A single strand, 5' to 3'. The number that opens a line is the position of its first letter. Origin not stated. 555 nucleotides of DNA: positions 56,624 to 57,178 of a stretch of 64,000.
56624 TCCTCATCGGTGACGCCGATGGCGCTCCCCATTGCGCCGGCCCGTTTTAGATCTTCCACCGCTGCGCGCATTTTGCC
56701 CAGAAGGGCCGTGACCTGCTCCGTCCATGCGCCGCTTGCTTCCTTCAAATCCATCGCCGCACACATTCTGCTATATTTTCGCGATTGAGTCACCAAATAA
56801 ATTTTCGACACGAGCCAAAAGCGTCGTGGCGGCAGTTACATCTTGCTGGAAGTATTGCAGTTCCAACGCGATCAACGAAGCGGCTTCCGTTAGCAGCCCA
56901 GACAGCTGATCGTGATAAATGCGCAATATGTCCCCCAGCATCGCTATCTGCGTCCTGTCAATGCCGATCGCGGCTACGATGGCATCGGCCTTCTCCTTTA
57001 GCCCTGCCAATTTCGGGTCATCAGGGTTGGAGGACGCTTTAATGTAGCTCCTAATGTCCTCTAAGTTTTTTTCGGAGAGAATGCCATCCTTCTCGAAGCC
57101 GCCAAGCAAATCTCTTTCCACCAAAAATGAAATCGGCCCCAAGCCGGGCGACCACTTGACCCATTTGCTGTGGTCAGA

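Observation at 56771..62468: Three consecutive paralogs with conserved N- and C-terminal modules and a core that expands about six-fold, sitting in the tip-protein slot of a T3SS translocon operon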

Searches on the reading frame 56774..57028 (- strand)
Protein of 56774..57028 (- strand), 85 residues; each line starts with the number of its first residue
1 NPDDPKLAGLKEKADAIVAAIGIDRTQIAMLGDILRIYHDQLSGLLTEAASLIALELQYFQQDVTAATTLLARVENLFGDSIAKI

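Call 52: search_solved_structures(query=A6, max_evalue=10, show_alignments=3)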
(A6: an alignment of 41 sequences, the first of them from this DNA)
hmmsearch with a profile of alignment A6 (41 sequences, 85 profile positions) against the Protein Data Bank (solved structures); distinct sequences matched with E-value up to 10: 7.
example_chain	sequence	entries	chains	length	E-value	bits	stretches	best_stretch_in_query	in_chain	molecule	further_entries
7sax_C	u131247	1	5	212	0.21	14.7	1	4-80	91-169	GldL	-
2vty_A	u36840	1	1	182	0.24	14.6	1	29-52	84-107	PROTEIN F1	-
5ajj_A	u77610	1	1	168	0.24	14.6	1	29-52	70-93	HOMOLOG OF VACCINIA VIRUS CDS F1L PUTATIVE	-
5ajk_A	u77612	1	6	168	0.25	14.5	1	29-52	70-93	HOMOLOG OF VACCINIA VIRUS CDS F1L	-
4d2l_A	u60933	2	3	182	0.27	14.4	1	29-52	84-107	PROTEIN F1L | PROTEIN F1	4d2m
8i7o_D2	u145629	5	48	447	0.79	12.9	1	33-60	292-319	Tektin-4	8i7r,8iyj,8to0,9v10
9ouf_A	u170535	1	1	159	1.7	11.9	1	25-46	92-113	Ribonuclease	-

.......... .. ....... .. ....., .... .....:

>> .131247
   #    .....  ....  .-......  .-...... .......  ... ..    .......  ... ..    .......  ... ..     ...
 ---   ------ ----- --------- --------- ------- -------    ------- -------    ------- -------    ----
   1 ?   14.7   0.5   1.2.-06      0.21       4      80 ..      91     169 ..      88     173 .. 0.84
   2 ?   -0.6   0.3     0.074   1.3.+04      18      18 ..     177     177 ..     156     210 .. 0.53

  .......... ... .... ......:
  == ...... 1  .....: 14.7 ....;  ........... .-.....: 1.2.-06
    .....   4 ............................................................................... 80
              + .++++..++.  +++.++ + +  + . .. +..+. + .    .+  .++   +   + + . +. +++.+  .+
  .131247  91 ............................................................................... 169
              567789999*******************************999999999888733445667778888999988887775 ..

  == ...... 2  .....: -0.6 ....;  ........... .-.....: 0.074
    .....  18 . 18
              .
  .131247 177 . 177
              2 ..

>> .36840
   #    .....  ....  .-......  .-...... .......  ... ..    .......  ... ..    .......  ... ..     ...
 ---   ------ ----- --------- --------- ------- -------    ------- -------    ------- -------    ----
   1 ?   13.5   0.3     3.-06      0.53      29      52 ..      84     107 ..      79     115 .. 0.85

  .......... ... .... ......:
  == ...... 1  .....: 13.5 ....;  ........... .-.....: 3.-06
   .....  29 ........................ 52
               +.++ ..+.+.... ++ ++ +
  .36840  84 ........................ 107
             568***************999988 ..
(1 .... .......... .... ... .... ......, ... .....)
